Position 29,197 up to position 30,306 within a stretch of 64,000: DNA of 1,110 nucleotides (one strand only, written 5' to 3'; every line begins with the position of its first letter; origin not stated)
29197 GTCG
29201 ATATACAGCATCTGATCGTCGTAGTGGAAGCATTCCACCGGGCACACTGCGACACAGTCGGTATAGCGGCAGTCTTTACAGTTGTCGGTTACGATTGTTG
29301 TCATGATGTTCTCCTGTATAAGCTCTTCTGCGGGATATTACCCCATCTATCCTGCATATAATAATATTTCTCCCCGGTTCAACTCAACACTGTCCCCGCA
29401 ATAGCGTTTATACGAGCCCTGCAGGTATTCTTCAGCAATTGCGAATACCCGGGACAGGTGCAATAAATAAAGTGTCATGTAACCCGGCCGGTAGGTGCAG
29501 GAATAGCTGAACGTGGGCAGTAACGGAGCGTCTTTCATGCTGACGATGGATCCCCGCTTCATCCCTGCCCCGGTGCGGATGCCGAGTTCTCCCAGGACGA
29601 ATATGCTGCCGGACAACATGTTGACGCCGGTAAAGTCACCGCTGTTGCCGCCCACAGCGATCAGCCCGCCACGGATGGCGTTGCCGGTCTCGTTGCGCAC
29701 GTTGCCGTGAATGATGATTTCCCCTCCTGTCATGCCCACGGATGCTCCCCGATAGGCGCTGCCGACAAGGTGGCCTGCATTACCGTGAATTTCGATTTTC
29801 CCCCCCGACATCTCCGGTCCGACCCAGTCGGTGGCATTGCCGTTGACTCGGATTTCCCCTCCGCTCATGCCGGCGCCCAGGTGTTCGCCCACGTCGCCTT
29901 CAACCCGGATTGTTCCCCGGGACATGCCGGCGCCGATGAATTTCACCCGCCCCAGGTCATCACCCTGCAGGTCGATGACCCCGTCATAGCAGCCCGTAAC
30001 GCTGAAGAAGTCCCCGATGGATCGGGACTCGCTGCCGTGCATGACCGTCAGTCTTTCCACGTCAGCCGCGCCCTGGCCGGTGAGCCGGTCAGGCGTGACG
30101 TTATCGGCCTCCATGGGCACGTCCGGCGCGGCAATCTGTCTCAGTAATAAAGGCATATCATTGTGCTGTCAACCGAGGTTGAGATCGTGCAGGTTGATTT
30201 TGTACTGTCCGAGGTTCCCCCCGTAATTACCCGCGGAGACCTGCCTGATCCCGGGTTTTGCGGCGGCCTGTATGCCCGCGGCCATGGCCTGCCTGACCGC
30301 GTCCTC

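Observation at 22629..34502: Twelve-gene, co-directional Fwd/Fhc supercluster: a Cys-retaining FwdDBA-Ftr-C set, a ferredoxin plus NADPH:ferredoxin reductase bridge, and a Cys-less FhcBADC set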

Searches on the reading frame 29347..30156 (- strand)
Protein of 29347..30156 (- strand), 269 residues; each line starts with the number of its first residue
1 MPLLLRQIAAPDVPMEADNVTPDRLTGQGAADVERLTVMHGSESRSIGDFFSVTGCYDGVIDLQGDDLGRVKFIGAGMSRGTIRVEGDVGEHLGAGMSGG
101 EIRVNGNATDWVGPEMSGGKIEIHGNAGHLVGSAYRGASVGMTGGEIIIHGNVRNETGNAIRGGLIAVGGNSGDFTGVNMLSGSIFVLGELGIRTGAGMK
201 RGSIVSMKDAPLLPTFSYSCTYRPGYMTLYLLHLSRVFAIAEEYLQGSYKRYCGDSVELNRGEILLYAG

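Call 3: search_protein_families(library=pfam, proteins=[window:29347-30156:-])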
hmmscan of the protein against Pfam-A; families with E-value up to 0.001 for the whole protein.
window:29347-30156:- (269 aa): 1 family
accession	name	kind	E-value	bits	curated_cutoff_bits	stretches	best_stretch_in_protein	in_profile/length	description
PF01493.24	GXGXG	-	4.1e-14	53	32.5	1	72-204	21-160/190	GXGXG motif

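Call 4: search_protein_families(library=ncbifam, proteins=[window:29347-30156:-])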
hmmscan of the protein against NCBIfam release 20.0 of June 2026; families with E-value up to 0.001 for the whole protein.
window:29347-30156:- (269 aa): 3 families
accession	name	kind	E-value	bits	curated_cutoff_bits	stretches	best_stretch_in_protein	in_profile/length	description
TIGR03122.1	one_C_dehyd_C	equivalog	8.5e-73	244.8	130.65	1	7-265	5-259/260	formylmethanofuran dehydrogenase subunit C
NF042910.1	FMH_DH_FwdC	exception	8.9e-52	175.8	340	1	9-258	8-253/271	tungsten-dependent formylmethanofuran dehydrogenase subunit FwdC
NF008730.0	PRK11750.1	equivalog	3.8e-06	24.5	1047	1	82-202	1271-1396/1490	glutamate synthase large subunit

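Call 52: search_solved_structures(query=window:29347-30156:-, show_alignments=5, max_evalue=0.00001)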
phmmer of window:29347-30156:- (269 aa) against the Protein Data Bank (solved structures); distinct sequences matched with E-value up to 0.00001: 6.
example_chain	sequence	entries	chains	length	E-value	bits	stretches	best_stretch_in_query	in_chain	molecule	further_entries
9sw6_K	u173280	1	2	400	2.3e-47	164.8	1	12-225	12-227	Molybdenum-containing formylmethanofuran dehydrogenase 1 subunit C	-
5t5i_C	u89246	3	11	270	3.4e-42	147.9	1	5-206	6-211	Tungsten-containing formylmethanofuran dehydrogenase 2 subunit C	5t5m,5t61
8rja_C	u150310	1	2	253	4.7e-38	134.3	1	12-215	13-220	formylmethanofuran dehydrogenase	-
9sfi_R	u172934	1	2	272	1.3e-36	129.5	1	10-259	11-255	Tungsten-containing formylmethanofuran dehydrogenase 2 subunit C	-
6s6y_C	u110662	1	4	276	3.1e-36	128.3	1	12-266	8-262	Formylmethanofuran dehydrogenase subunit C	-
7bkb_I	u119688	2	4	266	1.1e-26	96.9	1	7-207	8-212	Formylmethanofuran dehydrogenase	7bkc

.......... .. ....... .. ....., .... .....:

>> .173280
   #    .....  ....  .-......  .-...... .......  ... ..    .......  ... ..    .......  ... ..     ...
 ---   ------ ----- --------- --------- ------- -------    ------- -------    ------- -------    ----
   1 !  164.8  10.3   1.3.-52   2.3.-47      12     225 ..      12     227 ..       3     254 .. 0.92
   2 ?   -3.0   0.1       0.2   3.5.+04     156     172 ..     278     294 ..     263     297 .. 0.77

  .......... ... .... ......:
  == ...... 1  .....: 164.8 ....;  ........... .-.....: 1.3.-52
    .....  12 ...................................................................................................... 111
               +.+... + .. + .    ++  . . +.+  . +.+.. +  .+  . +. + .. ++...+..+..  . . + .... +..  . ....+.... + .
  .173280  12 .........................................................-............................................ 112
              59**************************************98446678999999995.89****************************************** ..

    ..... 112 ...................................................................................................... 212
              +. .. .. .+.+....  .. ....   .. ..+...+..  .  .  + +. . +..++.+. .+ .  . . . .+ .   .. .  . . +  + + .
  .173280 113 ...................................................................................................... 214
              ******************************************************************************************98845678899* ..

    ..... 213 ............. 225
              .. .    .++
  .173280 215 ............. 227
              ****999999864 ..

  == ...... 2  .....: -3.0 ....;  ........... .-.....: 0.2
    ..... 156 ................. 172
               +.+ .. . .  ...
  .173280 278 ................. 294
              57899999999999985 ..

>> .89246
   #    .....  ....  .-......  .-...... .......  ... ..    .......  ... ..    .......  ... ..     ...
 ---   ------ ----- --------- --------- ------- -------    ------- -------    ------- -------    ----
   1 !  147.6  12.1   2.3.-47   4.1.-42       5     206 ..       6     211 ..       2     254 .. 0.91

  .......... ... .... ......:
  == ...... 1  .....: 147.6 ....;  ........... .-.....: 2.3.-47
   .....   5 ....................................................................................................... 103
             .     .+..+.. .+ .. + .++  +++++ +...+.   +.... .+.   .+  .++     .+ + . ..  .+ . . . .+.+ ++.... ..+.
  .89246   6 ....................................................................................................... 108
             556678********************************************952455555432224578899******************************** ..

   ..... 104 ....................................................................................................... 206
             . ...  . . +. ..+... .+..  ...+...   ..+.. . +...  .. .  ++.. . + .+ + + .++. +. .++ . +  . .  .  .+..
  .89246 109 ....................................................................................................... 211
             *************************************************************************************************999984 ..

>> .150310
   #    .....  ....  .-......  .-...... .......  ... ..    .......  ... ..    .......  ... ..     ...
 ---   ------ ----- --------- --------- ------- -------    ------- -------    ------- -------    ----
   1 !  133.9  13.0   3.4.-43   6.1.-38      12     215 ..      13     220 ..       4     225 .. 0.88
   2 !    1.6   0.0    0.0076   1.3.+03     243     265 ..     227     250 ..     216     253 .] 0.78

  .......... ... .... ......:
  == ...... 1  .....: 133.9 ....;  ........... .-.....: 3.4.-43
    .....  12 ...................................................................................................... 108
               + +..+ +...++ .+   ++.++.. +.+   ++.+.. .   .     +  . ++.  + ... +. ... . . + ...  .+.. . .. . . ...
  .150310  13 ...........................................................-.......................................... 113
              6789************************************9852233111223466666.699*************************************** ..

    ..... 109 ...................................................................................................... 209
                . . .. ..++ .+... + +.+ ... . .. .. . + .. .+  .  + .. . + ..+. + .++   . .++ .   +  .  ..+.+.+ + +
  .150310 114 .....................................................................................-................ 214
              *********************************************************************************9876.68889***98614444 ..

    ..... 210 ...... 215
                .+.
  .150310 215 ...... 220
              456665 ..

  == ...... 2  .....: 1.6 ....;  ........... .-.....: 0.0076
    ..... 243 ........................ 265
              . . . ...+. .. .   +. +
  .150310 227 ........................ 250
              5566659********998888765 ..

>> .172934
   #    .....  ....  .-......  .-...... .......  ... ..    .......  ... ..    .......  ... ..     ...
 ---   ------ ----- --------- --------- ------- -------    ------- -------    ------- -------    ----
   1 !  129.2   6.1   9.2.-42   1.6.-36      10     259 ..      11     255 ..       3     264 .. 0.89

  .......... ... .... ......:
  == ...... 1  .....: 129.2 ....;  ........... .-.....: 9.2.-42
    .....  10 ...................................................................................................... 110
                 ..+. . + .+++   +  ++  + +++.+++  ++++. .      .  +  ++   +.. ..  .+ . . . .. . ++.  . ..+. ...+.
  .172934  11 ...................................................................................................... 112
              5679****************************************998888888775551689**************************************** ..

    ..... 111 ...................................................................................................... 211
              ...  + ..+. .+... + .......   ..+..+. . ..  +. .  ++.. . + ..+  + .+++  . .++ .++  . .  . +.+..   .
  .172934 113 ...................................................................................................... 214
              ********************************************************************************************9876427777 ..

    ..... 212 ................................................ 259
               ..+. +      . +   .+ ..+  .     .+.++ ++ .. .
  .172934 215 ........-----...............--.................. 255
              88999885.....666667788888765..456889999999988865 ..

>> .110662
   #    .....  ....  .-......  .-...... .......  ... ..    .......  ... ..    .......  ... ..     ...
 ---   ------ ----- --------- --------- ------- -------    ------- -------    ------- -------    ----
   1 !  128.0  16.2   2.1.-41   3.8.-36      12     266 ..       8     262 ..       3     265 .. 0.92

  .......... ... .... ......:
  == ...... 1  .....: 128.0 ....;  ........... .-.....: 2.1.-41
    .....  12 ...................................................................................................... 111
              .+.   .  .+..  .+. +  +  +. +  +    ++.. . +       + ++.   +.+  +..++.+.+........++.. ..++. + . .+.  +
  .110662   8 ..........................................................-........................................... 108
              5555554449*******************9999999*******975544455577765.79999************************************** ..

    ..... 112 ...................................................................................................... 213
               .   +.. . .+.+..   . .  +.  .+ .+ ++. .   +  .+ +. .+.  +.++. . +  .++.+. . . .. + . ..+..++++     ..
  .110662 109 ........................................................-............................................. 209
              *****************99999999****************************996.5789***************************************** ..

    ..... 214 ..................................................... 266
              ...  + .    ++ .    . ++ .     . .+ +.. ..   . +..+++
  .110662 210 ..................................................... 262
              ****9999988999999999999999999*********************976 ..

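Call 54: find_homologous_proteins(query=window:29347-30156:-, max_evalue=1e-20)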
Query window:29347-30156:- (269 aa): 4463 proteins with E <= 1e-20 among 5737 candidates; the best 120 are listed.
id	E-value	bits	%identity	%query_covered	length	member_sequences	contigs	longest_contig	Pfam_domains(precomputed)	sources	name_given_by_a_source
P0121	5.0e-165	565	95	100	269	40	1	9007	PF01493.26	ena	-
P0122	2.4e-157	540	91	100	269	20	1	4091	PF01493.26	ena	-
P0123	3.2e-157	540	91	100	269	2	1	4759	PF01493.26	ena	-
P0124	3.2e-155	533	89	100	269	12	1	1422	PF01493.26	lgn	-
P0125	6.2e-153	526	87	100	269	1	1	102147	PF01493.26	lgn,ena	-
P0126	3.2e-152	524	94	94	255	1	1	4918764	PF01493.26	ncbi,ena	-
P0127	3.3e-152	523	88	100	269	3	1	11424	PF01493.26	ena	-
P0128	6.0e-150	516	86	100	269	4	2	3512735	PF01493.26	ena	-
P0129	2.2e-149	514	93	95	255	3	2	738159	PF01493.26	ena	-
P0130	9.1e-149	512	86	100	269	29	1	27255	PF01493.26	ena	-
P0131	1.5e-147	508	89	95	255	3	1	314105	PF01493.26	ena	-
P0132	4.2e-146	503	85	100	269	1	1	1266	PF01493.26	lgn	-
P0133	4.2e-146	503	84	100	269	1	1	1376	PF01493.26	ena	-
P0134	2.9e-145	501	90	95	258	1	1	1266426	PF01493.26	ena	-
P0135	6.9e-145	499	83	100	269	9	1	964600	PF01493.26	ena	-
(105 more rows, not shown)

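Call 63: predict_structure(alignment_id=A1)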
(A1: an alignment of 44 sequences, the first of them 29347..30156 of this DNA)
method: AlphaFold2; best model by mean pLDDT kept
length: 269 residues; sequences in the alignment: 44
mean_pLDDT: 95.2   pTM: 0.93
mean pLDDT of the five models: 95.2, 94.3, 94.3, 93.6, 91.8
residues with pLDDT >= 90: 250; 70-90: 16; 50-70: 3; < 50: 0
segments of 3 or more residues with pLDDT < 50: none
pLDDT, mean of each block of 10 residues (from residue 1): 95 95 94 97 97 95 96 97 98 97 98 97 98 88 98 98 98 97 97 95 96 93 93 95 93 80 94
secondary structure, 60 per line:
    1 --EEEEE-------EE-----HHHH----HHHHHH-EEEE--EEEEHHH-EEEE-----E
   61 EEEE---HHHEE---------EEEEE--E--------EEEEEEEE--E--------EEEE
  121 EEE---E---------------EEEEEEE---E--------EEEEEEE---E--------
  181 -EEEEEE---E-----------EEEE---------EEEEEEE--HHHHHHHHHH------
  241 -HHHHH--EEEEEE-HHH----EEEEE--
elements in order: E3-7 H22-25 H30-35 E37-40 E43-46 E51-54 E60-64 E82-86 E98-105 E117-123 E143-149 E162-168 E182-187 E203-206 E216-222 H225-234 H242-246 E249-254 E263-267

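Call 65: fold_search(model_id=the predicted structure, library=pdb)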
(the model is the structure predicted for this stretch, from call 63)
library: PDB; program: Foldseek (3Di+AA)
matches with E <= 10: 21; with E <= 0.001: 6
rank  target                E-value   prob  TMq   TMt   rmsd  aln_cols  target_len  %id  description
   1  5t5i_C                1.1e-18  1.00  0.89  0.89   3.1       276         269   35  TUNGSTEN-CONTAINING FORMYLMETHANOFURAN DEHYDROGENASE FROM METHANOTHERMOBACTER WOLFEII, ORTHORHOMBIC FORM AT 1.9 A (released 2016-10-19)
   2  5t61_O                3.9e-18  1.00  0.89  0.90   2.9       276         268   35  TUNGSTEN-CONTAINING FORMYLMETHANOFURAN DEHYDROGENASE FROM METHANOTHERMOBACTER WOLFEII, TRICLINIC FORM AT 2.55 A (released 2016-10-19)
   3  5t61_C                1.7e-17  1.00  0.88  0.89   3.1       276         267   35  TUNGSTEN-CONTAINING FORMYLMETHANOFURAN DEHYDROGENASE FROM METHANOTHERMOBACTER WOLFEII, TRICLINIC FORM AT 2.55 A (released 2016-10-19)
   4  8rja_C                1.4e-15  1.00  0.86  0.91   1.8       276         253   33  Crystal structure of the F420-reducing formylmethanofuran dehydrogenase complex from the ethanotroph Candidatus Ethano (released 2024-10-02)
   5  6s6y_C                5.0e-15  1.00  0.91  0.92   2.2       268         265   32  X-ray crystal structure of the formyltransferase/hydrolase complex (FhcABCD) from Methylorubrum extorquens in complex  (released 2019-12-04)
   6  7bkb_I                2.7e-11  1.00  0.84  0.86   2.4       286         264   28  Formate dehydrogenase - heterodisulfide reductase - formylmethanofuran dehydrogenase complex from Methanospirillum hun (released 2021-09-29)
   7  7mfm_G                2.4e-03  1.00  0.47  0.09   5.8       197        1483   20  Glutamate synthase, glutamate dehydrogenase counter-enzyme complex (released 2022-01-05)
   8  1ofd_A                3.5e-02  1.00  0.48  0.09   4.2       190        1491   23  Glutamate Synthase from Synechocystis sp in complex with 2-Oxoglutarate at 2.0 Angstrom resolution (released 2003-06-11)
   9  1ea0_A                7.1e-02  1.00  0.46  0.09   2.9       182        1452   24  Alpha subunit of A. brasilense glutamate synthase (released 2001-11-01)
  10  1ofe_A                7.5e-02  1.00  0.43  0.08   7.1       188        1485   22  Glutamate Synthase from Synechocystis sp in complex with 2-Oxoglutarate and L-DON at 2.45 Angstrom resolution (released 2003-06-11)
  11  6s6s_A                8.7e-02  1.00  0.45  0.09   3.2       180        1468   23  Structure of Azospirillum brasilense Glutamate Synthase in a4b4 oligomeric state. (released 2019-09-11)
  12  1llw                  1.2e+00  0.18  0.31  0.07   8.4       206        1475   18  Structural studies on the synchronization of catalytic centers in glutamate synthase: complex with 2-oxoglutarate (released 2002-07-31)
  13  3oja_A                1.8e+00  0.03  0.17  0.12  13.7       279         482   10  Crystal structure of LRIM1/APL1C complex (released 2010-09-22)
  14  3lyc_A                3.7e+00  0.08  0.25  0.28  10.0       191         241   14  Crystal structure of Putative pectinase (YP_001304412.1) from Parabacteroides distasonis ATCC 8503 at 2.30 A resolutio (released 2010-03-16)
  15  3ljy_A                4.3e+00  0.03  0.20  0.22  11.8       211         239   11  Crystal structure of putative adhesin (YP_001304413.1) from Parabacteroides distasonis ATCC 8503 at 2.41 A resolution (released 2010-03-02)
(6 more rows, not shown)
